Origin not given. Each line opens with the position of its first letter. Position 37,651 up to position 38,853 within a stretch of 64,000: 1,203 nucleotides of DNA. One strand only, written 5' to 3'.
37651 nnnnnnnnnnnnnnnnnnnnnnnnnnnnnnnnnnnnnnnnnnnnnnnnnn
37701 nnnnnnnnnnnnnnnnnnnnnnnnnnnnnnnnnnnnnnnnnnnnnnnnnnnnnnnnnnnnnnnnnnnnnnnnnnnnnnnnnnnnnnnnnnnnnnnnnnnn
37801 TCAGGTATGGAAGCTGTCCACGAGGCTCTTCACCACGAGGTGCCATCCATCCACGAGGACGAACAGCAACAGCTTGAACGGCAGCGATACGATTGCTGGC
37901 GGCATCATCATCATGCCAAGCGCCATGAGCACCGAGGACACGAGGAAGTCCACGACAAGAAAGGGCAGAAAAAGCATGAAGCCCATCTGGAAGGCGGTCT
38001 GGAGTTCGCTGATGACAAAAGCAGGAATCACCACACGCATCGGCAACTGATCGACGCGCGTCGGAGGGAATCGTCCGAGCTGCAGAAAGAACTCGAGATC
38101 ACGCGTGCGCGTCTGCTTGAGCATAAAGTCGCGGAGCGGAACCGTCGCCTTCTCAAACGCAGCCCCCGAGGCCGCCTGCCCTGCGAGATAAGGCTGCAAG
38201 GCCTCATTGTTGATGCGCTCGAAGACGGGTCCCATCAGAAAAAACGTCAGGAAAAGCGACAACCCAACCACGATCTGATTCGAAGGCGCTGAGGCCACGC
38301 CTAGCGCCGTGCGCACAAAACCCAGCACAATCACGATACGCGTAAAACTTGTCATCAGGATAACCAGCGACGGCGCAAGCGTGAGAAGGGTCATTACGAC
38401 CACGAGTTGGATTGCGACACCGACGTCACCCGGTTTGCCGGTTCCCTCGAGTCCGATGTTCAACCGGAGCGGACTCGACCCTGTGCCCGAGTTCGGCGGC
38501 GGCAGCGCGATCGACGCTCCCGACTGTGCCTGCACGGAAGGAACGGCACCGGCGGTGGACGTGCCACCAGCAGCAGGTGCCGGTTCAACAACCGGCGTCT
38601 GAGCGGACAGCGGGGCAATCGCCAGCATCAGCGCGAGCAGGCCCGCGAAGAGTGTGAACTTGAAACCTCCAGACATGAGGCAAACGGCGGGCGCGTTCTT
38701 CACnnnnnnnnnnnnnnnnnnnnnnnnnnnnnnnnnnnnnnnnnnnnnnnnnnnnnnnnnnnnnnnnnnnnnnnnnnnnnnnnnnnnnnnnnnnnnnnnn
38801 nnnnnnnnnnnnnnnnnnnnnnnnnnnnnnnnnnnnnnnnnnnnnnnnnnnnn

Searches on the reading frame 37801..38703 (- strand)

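Call 41: search_protein_families(library=pfam, proteins=[window:37801-38703:-], max_evalue=0.001)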
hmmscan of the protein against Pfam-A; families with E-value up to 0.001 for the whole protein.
window:37801-38703:- (300 aa): 1 family
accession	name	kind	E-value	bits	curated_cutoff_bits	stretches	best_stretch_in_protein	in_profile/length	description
PF00813.25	FliP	-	5.9e-78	261.6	26.9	1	103-294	1-191/191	FliP family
